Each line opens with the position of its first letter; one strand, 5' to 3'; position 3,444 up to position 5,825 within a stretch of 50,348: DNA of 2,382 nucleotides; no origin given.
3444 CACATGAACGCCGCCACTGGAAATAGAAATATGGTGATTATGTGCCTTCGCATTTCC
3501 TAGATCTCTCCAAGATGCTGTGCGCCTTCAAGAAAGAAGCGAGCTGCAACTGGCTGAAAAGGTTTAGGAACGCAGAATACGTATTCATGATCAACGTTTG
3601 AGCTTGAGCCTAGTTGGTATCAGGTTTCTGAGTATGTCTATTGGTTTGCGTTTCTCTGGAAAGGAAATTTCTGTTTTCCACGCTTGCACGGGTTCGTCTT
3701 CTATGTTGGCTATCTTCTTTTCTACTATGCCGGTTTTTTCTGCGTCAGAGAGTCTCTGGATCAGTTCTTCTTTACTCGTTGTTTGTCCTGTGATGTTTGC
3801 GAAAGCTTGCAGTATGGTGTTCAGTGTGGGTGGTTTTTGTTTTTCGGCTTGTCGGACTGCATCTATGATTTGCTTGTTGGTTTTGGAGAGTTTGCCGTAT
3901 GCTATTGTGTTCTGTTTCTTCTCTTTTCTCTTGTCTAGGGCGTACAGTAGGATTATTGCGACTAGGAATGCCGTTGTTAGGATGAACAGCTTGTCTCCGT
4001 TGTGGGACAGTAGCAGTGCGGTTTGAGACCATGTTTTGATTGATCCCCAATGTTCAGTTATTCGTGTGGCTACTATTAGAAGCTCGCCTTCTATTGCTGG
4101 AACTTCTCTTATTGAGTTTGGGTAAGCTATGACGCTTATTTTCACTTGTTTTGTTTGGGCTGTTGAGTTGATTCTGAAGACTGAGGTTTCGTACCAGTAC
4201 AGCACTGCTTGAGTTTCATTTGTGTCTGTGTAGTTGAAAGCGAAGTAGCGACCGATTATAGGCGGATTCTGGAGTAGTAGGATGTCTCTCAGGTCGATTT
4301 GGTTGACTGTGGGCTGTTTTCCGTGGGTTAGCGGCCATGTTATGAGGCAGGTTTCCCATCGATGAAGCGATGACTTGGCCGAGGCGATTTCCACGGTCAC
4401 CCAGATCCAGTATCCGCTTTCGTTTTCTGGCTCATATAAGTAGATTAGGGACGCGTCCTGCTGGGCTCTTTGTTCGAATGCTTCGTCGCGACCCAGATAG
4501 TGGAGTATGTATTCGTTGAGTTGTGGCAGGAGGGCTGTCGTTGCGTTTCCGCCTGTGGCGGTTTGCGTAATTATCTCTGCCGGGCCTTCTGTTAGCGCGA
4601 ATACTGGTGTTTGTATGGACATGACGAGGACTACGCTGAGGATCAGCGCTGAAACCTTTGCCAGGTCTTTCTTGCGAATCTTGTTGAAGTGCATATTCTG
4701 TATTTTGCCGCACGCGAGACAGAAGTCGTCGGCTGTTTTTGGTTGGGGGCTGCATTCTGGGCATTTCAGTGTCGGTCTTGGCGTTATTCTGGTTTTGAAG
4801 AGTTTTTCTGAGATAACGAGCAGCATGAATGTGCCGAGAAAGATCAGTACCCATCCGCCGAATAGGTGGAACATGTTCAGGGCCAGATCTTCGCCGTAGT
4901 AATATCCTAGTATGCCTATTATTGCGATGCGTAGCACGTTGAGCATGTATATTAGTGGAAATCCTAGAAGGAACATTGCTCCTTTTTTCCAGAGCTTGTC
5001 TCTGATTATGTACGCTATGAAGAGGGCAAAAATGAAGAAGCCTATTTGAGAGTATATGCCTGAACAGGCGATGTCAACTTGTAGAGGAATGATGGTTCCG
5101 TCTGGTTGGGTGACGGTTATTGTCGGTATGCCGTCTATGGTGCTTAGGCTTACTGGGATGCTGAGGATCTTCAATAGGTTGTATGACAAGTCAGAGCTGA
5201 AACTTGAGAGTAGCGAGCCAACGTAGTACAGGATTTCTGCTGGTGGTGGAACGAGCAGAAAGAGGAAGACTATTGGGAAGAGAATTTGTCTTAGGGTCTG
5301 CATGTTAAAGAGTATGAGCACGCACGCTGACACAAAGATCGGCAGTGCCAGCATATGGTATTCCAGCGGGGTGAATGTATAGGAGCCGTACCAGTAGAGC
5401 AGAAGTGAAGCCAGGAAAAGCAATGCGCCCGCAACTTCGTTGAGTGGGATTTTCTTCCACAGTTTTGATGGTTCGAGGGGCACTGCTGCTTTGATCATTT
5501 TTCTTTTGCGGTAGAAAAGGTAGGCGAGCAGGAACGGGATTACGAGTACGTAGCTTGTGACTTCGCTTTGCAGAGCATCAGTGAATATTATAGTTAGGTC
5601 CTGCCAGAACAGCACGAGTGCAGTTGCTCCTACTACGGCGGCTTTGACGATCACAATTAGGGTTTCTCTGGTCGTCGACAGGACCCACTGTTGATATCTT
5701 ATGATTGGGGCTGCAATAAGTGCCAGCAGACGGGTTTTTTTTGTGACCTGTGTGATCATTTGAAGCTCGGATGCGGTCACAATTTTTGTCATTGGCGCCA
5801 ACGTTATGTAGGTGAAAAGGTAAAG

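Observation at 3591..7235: One 1214-aa ORF fuses a Wzx-like flippase, an archaeosortase core, a Cys4 ribbon, an EpsI-like ectodomain and a wHTH-like tail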

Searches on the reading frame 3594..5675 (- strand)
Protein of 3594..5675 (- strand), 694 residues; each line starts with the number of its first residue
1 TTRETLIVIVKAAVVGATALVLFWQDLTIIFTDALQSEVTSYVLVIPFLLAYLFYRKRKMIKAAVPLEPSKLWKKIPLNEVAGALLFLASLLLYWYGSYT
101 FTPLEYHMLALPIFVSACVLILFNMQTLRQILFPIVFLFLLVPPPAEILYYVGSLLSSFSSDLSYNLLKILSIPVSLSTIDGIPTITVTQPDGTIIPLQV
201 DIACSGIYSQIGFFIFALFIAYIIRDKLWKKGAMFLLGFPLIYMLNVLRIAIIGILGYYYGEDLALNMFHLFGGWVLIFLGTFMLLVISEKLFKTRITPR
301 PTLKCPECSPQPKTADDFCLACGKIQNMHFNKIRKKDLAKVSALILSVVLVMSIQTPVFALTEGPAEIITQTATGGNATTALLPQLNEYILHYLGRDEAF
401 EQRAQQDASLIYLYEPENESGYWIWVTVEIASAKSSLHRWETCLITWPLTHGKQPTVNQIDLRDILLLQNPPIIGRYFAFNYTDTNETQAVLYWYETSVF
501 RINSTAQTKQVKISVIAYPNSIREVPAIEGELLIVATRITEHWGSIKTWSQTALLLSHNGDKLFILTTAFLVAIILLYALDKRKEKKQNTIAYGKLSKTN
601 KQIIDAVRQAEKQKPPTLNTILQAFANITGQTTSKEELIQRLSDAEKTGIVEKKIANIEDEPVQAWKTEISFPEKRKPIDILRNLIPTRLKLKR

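Call 25: find_related_loci(query=A1, collection=genome_contigs, flank=10000)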
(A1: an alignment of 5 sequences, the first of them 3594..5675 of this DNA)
Query A1 (694 aa) in genome_contigs; peptide patterns used: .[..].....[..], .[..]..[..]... (x = any residue, [..] = any of these).
84 stretches matched a pattern; 54 encode a relative of the query (tblastn E <= 1e-3); 51 distinct loci.
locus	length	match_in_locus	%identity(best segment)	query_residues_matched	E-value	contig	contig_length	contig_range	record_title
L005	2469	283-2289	52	7-678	0e+0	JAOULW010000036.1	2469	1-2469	MAG: Candidatus Bathyarchaeota archaeon isolate 8_1_Jan_SF_Bin96 8_1_Jan_SF_Bin96_scaffold_38310_c1, whole genome shotgu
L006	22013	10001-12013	54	2-670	0e+0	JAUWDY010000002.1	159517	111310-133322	MAG: Candidatus Bathyarchaeota archaeon isolate CSMAG_2176 CSMAG_2176_k141_2653076_length_159517_cov_13.9789, whole geno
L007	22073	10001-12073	52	4-691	0e+0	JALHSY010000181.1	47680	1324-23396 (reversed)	MAG: Candidatus Bathyarchaeota archaeon isolate PFL10 seq_2421773, whole genome shotgun sequence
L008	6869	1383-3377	52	2-670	0e+0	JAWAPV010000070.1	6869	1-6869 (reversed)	MAG: Candidatus Bathyarchaeia archaeon isolate SZTDM-2_201709_bins_164 SZTDM-2_201709_bins_164_scaffold_70, whole genome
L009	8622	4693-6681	52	10-670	0e+0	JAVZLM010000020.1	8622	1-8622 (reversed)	MAG: Candidatus Bathyarchaeia archaeon isolate DRTY-6_201907_bins_54 DRTY-6_201907_bins_54_scaffold_20, whole genome sho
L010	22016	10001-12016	50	2-672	0e+0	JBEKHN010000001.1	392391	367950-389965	MAG: Candidatus Bathyarchaeia archaeon isolate SPRUCE 278 SPRUCE_278_1, whole genome shotgun sequence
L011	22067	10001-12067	50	6-671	0e+0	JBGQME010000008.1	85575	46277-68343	MAG: Candidatus Bathyarchaeia archaeon isolate OBJ2_061818_150_25 k141_1546511_length_85575_cov_26.0000, whole genome sh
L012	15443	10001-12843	50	6-670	0e+0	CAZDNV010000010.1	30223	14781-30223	MAG TPA_asm: uncultured Candidatus Bathyarchaeia archaeon isolate binchicken_co91_418 genome assembly, contig: NODE_1563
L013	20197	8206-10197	48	3-668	0e+0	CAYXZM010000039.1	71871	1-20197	MAG TPA_asm: uncultured Candidatus Bathyarchaeia archaeon isolate SRP231805_co4_143 genome assembly, contig: k141_186344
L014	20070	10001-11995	48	2-671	0e+0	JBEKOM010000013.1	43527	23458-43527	MAG: Candidatus Bathyarchaeia archaeon isolate SPRUCE 440 SPRUCE_440_13, whole genome shotgun sequence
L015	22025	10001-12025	48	6-679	0e+0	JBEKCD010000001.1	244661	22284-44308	MAG: Candidatus Bathyarchaeia archaeon isolate SPRUCE 151 SPRUCE_151_1, whole genome shotgun sequence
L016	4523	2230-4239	49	8-674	0e+0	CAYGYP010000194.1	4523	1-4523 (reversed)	MAG TPA_asm: uncultured Candidatus Bathyarchaeia archaeon isolate ERP119294_co3_318 genome assembly, contig: NODE_23710_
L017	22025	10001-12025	46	2-680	0e+0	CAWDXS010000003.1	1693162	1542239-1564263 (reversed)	MAG: Candidatus Bathyarchaeota archaeon isolate MFD04408.bin.1.32 genome assembly, contig: contig_23657, whole genome sh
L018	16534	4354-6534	47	3-675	0e+0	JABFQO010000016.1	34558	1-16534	Candidatus Bathyarchaeota archaeon A05DMB-4 NODE_465_length_34558_cov_18.563719, whole genome shotgun sequence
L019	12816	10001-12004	46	3-668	0e+0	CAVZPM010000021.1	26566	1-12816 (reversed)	MAG: Candidatus Bathyarchaeota archaeon isolate MFD02809.bin.2.176 genome assembly, contig: contig_219856, whole genome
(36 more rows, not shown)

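Call 34: find_homologous_proteins(query=A1, max_evalue=0.00001)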
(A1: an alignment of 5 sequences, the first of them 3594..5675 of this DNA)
Query A1 (5 sequences) (694 aa, profile of the alignment): 1074 proteins with E <= 0.00001 among 8000 candidates; the best 120 are listed.
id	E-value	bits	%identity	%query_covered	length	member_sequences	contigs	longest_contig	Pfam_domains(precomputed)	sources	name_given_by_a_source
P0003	0.0e+0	1273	51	97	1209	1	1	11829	PF01943.23,PF09721.16,PF13440.12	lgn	-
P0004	0.0e+0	1246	49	97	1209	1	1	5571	PF01943.23,PF09721.16,PF13440.12,PF03023.20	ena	-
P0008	0.0e+0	1209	50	97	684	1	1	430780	PF09721.16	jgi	jgi:exosortase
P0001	0.0e+0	1196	100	100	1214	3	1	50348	PF01943.23,PF09721.16,PF13440.12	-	-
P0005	0.0e+0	1195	47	96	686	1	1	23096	PF09721.16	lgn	-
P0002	0.0e+0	1185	97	100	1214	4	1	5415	PF01943.23,PF09721.16,PF01554.24,PF13440.12,PF03023.20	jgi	jgi:exosortase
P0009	0.0e+0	1173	55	97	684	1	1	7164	PF09721.16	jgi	-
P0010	0.0e+0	1164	56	95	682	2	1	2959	PF09721.16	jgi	-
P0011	0.0e+0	1164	55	95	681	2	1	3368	PF09721.16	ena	-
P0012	0.0e+0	1155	56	95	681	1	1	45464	PF09721.16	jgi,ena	-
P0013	0.0e+0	1150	56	96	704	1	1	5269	PF09721.16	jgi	jgi:exosortase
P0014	0.0e+0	1146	55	95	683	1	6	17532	PF09721.16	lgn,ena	-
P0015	0.0e+0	1146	57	95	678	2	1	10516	PF09721.16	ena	-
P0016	0.0e+0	1143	55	94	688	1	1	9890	PF09721.16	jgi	-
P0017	0.0e+0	1142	55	97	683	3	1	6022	PF09721.16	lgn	-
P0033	0.0e+0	1118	55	94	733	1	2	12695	PF09721.16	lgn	-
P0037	0.0e+0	1102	54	97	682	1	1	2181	PF09721.16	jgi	jgi:exosortase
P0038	0.0e+0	1102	64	97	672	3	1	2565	PF09721.16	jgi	-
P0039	0.0e+0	1101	54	93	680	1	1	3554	PF09721.16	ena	-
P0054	0.0e+0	1079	63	96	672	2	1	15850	PF09721.16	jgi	jgi:exosortase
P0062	0.0e+0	1075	51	93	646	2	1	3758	PF09721.16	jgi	-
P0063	0.0e+0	1074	51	96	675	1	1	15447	PF09721.16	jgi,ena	-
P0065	0.0e+0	1073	63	97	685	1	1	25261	PF09721.16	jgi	jgi:exosortase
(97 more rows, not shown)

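Call 35: find_encoding_contigs(protein=P0065, flank=10000, max_places=3)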
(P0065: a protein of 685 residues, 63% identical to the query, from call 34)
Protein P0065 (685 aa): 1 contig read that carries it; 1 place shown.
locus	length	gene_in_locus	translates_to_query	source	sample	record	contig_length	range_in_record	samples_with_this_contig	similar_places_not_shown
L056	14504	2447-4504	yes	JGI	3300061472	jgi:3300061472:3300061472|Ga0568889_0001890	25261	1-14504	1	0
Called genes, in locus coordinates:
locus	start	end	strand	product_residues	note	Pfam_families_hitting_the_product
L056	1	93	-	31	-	?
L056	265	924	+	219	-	-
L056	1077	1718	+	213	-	PF07760:DUF1616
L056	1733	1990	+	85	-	-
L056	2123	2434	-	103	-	-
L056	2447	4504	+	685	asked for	PF09721:Exosortase_EpsH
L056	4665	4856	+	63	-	-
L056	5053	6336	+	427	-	PF00702:Hydrolase (weak), PF12710:HAD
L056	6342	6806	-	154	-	-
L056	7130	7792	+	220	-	PF04307:YdjM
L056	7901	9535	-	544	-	-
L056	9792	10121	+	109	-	-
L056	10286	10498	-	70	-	-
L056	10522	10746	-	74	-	-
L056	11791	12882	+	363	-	PF00005:ABC_tran, PF02463:SMC_N (faint)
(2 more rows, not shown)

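Call 36: find_encoding_contigs(protein=P0054, flank=10000, max_places=3)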
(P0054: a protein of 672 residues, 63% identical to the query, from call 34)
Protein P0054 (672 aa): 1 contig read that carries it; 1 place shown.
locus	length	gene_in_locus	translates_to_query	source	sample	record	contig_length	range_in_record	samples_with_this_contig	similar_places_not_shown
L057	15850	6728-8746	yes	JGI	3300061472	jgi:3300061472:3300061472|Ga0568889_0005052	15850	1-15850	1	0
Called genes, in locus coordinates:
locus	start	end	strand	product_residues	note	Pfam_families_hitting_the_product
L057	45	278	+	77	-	-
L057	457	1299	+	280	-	PF25939:DUF7982, PF27323:RdxA_C (weak)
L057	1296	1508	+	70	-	-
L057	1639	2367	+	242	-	-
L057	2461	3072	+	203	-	PF07760:DUF1616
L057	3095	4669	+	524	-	PF01943:Polysacc_synt, PF13440:Polysacc_synt_3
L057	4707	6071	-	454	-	PF00150:Cellulase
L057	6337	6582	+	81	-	-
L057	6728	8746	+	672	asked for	PF09721:Exosortase_EpsH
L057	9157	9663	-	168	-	-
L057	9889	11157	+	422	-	PF00702:Hydrolase, PF12710:HAD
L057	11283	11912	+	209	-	PF00404:Dockerin_1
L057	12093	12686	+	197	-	PF04307:YdjM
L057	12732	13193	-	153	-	-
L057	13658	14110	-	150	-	-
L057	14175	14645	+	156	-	PF00117:GATase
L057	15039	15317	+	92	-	PF13192:Thioredoxin_3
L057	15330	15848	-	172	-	?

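Call 43: search_solved_structures(query=A2, max_evalue=10)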
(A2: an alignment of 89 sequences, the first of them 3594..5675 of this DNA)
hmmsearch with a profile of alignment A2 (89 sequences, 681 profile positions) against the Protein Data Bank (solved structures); distinct sequences matched with E-value up to 10: 1.
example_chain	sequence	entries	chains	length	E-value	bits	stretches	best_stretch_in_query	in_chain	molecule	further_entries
7fbc_A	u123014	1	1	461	1.8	9.9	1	495-585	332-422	Maltodextrin-binding protein,De novo design protein D22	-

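Call 54: predict_structure(alignment_id=A2)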
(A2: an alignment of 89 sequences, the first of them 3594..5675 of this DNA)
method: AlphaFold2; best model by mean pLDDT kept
length: 694 residues; sequences in the alignment: 89
mean_pLDDT: 81.9   pTM: 0.78
mean pLDDT of the five models: 81.9, 79.7, 79.1, 76.4, 74.3
residues with pLDDT >= 90: 186; 70-90: 410; 50-70: 63; < 50: 35
segments of 3 or more residues with pLDDT < 50: 69-75, 312-315, 674-694
pLDDT, mean of each block of 10 residues (from residue 1): 69 91 89 78 84 85 63 60 91 81 82 94 86 90 80 85 91 88 86 85 76 85 79 83 85 86 75 67 74 64 56 60 70 75 89 81 77 65 88 90 91 89 93 92 92 93 93 94 93 94 84 95 90 95 87 82 86 86 85 86 89 82 90 87 85 82 86 47 38 34
secondary structure, 60 per line:
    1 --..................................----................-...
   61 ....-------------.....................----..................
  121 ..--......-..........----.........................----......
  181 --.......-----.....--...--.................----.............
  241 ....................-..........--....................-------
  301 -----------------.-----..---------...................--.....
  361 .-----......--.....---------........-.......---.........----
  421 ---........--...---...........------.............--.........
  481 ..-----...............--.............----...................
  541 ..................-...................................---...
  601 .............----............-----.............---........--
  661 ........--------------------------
elements in order (helices of 4 or more, strands of 3 or more residues): H3-36 H41-56 H58-64 H78-98 H103-122 H125-130 H132-141 H146-170 E175-180 E183-189 E195-199 H207-223 H228-260 H262-271 H274-293 H335-353 E356-361 E367-372 E375-379 E389-396 H398-404 E408-416 E424-431 H440-450 E457-469 E472-482 E488-502 E505-517 H522-558 H560-594 H598-613 H618-629 H635-647 E651-658 E661-668

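Call 56: fold_search(model_id=the predicted structure, library=pdb)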
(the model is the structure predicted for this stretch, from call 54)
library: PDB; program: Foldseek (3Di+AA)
matches with E <= 10: 689; with E <= 0.001: 0
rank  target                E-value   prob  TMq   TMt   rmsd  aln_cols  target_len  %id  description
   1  3lyd_A                1.3e-02  1.00  0.15  0.50   6.2       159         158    9  Crystal structure of Putative uncharacterized protein from Jonesia denitrificans (released 2010-03-09)
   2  7ydq                  2.2e-02  0.12  0.09  0.09  28.3       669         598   10  Structure of PfNT1(Y190A)-GFP in complex with GSK4 (released 2023-04-26)
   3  6e5d                  3.3e-02  0.99  0.14  0.40   9.2       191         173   12  Crystal structure of LpqN involved in cell envelope biogenesis of Mycobacterium tuberculosis (released 2019-07-24)
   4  3rt2                  3.6e-02  0.28  0.08  0.18  13.6       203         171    9  Crystal structure of apo-PYL10 (released 2011-06-22)
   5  6xrr_D                4.9e-02  0.96  0.12  0.40  10.7       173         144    6  Structure of SciW bound to the Rhs1 Transmembrane Domain from Salmonella typhimurium (released 2020-12-30)
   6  6xrr_H                5.8e-02  0.96  0.12  0.41   9.9       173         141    6  Structure of SciW bound to the Rhs1 Transmembrane Domain from Salmonella typhimurium (released 2020-12-30)
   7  5zx9                  6.4e-02  1.00  0.14  0.48   6.5       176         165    8  Crystal structure of apo form fibronectin-binding protein Apa from Mycobacterium tuberculosis (released 2019-05-29)
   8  6w0p_B                7.0e-02  0.66  0.10  0.09  19.1       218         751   11  Putative kojibiose phosphorylase from human microbiome (released 2020-03-18)
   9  3rt0_D                7.3e-02  0.25  0.08  0.20  12.7       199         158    8  Crystal structure of PYL10-HAB1 complex in the absence of abscisic acid (ABA) (released 2011-06-22)
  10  9mvg_B                7.6e-02  0.93  0.12  0.41  11.3       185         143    8  Structure of SciW variant L66A bound to the Rhs1 transmembrane domain (released 2026-01-28)
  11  9mvg_A                8.7e-02  0.94  0.12  0.42   8.6       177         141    6  Structure of SciW variant L66A bound to the Rhs1 transmembrane domain (released 2026-01-28)
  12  6xrb_B                9.1e-02  0.94  0.13  0.42   9.1       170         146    8  Crystal structure of SciW from Salmonella typhimurium (released 2020-12-30)
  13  2v43_C                9.5e-02  0.30  0.06  0.15  21.4       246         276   11  Crystal structure of RseB: a sensor for periplasmic stress response in E. coli (released 2007-08-28)
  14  4ktr_B                9.5e-02  0.25  0.08  0.08  21.3       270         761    9  Crystal structure of 2-O-alpha-glucosylglycerol phosphorylase in complex with isofagomine and glycerol (released 2014-05-21)
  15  5gwo_D                9.9e-02  0.23  0.08  0.20  12.9       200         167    8  Crystal structure of RCAR3:PP2C S265F/I267M with (+)-ABA (released 2017-09-13)
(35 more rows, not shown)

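Call 58: search_protein_representatives(alignment_id=A2)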
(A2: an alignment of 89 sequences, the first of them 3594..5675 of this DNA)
Query: 89 sequences, 681 profile positions. Proteins with E-value up to 0.001 (for the whole library): 4849; up to 1e-10: 1121; up to 1e-30: 309. The best 150 are listed.
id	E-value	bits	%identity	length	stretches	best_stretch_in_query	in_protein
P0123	0.0e+00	1088.1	-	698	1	10-678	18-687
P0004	0.0e+00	1055.3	-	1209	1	9-680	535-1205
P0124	2.5e-294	994.3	-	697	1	10-680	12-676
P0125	5.2e-283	956.9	-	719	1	5-680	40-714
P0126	1.2e-275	932.6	-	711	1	2-679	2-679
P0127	4.8e-269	910.8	-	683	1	6-679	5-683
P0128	4.0e-262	887.9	-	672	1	16-678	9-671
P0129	6.2e-262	887.3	-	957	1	4-678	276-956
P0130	2.0e-261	885.6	-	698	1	10-677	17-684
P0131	1.8e-252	856.0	-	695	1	13-678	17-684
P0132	2.0e-242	822.8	-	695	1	11-680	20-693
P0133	6.5e-242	821.1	-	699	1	11-680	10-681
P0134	3.9e-237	805.3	-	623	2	223-677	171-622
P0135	2.1e-236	802.9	-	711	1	11-677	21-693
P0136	3.0e-229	779.3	-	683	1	7-679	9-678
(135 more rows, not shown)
